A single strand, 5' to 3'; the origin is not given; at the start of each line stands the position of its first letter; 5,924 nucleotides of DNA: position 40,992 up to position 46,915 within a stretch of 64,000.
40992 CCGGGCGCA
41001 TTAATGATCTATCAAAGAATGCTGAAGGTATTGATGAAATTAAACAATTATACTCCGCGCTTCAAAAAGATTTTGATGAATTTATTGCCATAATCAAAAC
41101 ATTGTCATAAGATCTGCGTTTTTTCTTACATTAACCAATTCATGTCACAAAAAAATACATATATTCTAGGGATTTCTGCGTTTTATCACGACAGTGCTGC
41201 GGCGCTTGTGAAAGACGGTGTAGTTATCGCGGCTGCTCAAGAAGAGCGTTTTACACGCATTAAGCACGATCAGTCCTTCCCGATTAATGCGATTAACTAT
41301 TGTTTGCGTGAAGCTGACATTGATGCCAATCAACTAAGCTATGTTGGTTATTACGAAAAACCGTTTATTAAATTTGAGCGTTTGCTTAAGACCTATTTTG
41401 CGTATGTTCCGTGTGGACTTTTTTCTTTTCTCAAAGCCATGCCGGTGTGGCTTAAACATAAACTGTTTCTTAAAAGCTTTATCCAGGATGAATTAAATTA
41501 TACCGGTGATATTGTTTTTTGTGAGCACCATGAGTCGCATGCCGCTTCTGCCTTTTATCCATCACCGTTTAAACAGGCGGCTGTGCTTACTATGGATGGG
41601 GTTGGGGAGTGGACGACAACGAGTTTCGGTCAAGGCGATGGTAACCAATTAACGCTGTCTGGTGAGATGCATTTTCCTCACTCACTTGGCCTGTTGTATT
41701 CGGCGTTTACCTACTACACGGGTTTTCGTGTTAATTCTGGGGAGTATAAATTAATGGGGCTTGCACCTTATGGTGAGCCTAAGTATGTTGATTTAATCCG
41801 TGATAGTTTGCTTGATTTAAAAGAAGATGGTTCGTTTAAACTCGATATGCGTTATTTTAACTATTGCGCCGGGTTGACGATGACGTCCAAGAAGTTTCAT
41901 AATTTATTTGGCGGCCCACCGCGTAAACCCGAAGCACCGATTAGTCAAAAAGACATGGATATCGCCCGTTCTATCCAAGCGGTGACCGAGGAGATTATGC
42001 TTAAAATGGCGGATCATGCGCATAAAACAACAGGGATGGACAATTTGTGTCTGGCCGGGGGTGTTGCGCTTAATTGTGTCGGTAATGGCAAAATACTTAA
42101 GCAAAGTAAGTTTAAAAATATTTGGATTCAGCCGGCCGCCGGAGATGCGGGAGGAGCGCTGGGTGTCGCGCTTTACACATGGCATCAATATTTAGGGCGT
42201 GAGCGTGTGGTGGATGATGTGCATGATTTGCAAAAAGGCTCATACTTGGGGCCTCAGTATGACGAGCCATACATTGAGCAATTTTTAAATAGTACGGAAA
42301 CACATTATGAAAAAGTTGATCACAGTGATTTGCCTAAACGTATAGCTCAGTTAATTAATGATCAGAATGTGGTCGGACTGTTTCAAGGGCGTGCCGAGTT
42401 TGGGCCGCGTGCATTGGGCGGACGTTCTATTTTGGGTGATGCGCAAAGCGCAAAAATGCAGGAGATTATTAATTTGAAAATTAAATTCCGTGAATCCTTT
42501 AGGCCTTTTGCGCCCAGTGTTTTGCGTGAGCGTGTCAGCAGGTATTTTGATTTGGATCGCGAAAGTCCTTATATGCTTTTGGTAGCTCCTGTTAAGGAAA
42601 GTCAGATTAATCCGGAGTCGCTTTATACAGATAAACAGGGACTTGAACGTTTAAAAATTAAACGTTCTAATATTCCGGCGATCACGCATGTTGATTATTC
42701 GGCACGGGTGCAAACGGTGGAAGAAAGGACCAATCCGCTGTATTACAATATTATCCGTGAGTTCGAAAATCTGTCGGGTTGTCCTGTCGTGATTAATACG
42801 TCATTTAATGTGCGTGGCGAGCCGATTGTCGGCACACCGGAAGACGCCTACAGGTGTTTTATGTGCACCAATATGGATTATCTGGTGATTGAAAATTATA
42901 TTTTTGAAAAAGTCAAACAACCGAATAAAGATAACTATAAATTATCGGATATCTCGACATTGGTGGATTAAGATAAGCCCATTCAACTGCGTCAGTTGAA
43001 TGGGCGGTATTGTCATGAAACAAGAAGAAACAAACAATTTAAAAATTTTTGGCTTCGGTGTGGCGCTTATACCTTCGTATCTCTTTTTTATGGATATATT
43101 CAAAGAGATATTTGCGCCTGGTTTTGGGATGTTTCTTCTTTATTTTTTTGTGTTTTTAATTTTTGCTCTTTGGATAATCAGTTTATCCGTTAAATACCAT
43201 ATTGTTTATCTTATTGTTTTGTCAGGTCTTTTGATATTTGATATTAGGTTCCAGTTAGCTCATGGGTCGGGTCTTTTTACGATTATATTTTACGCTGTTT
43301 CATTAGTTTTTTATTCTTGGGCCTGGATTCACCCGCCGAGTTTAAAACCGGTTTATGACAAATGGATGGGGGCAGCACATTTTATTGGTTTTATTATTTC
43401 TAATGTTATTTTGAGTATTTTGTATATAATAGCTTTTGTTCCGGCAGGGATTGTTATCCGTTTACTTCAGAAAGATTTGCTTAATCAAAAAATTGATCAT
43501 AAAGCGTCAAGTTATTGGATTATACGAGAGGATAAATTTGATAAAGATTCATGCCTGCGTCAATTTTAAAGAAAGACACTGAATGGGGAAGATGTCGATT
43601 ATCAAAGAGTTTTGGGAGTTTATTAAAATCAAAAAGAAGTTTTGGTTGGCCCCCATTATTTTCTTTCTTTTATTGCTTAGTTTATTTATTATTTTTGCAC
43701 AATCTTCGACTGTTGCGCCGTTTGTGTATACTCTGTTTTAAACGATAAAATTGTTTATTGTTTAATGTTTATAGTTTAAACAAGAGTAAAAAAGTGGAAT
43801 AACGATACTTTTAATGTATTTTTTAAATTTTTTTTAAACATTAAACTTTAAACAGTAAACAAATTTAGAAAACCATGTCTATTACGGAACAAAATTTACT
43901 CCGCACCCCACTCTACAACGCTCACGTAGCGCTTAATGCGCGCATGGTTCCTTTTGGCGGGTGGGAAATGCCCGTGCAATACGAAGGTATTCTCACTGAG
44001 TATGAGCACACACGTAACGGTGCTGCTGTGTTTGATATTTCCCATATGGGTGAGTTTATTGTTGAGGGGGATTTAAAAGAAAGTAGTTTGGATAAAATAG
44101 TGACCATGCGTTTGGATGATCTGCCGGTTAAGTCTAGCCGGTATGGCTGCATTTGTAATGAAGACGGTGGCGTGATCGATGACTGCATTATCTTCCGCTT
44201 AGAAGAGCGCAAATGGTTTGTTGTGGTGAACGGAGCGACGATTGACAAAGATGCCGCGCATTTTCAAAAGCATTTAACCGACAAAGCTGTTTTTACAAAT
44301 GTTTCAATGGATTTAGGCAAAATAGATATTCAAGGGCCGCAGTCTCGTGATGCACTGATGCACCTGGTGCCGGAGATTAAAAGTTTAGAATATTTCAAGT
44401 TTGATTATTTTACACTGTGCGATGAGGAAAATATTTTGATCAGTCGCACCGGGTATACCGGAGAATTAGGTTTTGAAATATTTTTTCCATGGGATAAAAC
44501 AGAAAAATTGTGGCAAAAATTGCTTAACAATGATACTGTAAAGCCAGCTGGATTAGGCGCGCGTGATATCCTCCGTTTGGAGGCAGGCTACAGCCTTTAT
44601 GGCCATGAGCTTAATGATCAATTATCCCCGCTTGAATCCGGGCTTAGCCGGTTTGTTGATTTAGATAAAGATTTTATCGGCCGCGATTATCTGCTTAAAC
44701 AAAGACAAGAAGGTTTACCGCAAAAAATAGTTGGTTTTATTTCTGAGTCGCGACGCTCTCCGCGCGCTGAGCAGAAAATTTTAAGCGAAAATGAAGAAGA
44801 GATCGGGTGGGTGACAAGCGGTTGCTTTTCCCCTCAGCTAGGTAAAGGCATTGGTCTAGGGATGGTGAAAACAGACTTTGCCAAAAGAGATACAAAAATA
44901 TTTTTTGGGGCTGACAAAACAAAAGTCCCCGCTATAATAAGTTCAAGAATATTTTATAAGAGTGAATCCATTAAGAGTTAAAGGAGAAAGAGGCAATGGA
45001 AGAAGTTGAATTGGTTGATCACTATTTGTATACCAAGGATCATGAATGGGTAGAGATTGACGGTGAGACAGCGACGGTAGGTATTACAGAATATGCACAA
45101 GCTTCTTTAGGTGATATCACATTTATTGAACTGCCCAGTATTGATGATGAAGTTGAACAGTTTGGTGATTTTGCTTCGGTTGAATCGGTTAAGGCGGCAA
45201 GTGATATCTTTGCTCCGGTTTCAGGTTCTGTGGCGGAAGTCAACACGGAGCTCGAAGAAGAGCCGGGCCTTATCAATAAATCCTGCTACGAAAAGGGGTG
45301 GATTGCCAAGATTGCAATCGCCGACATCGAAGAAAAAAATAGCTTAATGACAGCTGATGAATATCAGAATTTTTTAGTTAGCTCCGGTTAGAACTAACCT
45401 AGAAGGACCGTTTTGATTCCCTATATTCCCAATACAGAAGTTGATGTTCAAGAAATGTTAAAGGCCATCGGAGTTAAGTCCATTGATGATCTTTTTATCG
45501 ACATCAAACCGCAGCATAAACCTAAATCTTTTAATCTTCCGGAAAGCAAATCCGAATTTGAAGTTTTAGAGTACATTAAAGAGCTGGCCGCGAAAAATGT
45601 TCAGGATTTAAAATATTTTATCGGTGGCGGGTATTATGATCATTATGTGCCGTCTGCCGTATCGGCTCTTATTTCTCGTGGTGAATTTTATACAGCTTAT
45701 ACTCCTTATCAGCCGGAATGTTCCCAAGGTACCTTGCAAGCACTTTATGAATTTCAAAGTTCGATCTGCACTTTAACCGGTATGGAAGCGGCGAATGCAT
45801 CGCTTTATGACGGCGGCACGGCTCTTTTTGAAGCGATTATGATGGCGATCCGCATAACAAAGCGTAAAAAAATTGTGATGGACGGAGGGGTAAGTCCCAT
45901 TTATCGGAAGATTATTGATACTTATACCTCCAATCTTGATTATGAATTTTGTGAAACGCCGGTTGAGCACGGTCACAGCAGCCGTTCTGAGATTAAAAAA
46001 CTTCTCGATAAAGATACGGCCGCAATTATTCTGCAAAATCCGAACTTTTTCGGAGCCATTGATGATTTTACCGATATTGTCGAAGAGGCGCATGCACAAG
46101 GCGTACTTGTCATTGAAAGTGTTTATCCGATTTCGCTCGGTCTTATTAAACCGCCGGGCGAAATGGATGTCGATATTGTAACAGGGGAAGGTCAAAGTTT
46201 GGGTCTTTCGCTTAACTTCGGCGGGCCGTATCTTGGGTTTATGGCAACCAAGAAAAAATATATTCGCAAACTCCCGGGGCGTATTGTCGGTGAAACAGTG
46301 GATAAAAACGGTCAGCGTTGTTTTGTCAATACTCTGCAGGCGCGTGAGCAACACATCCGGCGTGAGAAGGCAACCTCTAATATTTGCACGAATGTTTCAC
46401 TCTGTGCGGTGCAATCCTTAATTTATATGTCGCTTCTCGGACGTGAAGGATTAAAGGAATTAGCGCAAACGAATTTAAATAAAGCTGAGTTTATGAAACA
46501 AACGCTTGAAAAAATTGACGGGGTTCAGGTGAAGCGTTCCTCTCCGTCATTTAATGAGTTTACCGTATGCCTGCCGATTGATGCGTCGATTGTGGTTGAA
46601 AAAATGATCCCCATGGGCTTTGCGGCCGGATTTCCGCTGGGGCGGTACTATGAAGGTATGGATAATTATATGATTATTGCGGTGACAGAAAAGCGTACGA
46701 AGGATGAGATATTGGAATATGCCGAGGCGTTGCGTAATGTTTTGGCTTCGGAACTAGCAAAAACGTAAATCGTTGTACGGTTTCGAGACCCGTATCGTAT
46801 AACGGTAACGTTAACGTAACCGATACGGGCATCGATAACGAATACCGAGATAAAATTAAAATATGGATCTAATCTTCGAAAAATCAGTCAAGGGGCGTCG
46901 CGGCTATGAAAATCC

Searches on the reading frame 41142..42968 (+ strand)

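Call 63: search_protein_families(library=pfam, proteins=[window:41142-42968:+], max_evalue=0.001)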
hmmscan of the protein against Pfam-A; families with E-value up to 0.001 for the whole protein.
window:41142-42968:+ (609 aa): 2 families
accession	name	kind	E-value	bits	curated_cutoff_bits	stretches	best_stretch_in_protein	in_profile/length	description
PF02543.21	Carbam_trans_N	-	8.1e-103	344.9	24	1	8-344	2-346/346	Carbamoyltransferase N-terminus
PF16861.10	Carbam_trans_C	-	7e-72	240.9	27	1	402-590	1-170/170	Carbamoyltransferase C-terminus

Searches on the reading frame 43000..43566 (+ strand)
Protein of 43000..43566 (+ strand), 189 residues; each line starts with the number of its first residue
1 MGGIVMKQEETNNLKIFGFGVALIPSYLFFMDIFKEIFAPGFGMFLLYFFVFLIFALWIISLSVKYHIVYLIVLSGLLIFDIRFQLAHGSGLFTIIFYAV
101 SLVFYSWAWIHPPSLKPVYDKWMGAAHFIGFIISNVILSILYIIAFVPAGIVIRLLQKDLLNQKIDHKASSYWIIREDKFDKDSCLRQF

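Call 63: search_protein_families(library=pfam, proteins=[window:43000-43566:+], max_evalue=0.001)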
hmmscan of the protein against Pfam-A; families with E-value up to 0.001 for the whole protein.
window:43000-43566:+ (189 aa): 1 family
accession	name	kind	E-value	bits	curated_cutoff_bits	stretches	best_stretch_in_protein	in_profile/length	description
PF19588.4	SxtJ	-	0.00017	22.7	24.4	1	104-161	41-98/99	Saxitoxin biosynthesis operon protein SxtJ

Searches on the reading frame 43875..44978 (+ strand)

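Call 63: search_protein_families(library=pfam, proteins=[window:43875-44978:+], max_evalue=0.001)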
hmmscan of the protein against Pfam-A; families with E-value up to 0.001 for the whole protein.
window:43875-44978:+ (368 aa): 2 families
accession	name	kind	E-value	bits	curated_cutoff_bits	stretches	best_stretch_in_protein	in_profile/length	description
PF01571.26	GCV_T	-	4.5e-85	285.4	25.6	1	13-259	1-254/255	Aminomethyltransferase folate-binding domain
PF08669.17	GCV_T_C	-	2e-17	63.3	25.9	1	284-362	2-80/80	Glycine cleavage T-protein C-terminal barrel domain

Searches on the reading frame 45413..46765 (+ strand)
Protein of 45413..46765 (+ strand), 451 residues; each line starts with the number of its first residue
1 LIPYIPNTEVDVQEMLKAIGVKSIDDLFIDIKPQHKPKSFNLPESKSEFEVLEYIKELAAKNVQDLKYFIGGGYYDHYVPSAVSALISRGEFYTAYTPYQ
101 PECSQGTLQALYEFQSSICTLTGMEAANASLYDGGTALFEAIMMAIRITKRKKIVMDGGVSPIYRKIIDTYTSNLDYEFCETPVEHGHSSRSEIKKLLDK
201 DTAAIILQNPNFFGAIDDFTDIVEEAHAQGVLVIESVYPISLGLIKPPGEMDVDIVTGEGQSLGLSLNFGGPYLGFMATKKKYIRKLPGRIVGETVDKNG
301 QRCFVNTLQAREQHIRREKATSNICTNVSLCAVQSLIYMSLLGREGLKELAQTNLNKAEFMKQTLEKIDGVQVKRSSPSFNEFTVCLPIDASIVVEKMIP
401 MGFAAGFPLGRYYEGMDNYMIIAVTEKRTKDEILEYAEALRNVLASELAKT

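Call 63: search_protein_families(library=pfam, proteins=[window:45413-46765:+], max_evalue=0.001)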
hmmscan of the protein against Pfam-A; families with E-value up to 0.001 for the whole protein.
window:45413-46765:+ (451 aa): 2 families
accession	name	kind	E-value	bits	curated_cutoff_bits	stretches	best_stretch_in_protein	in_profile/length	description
PF02347.22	GDC-P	-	1.7e-129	432.9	26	1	4-435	3-424/429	Glycine cleavage system P-protein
PF00266.25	Aminotran_5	-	3.7e-05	23.3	21.5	1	185-376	123-302/371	Aminotransferase class-V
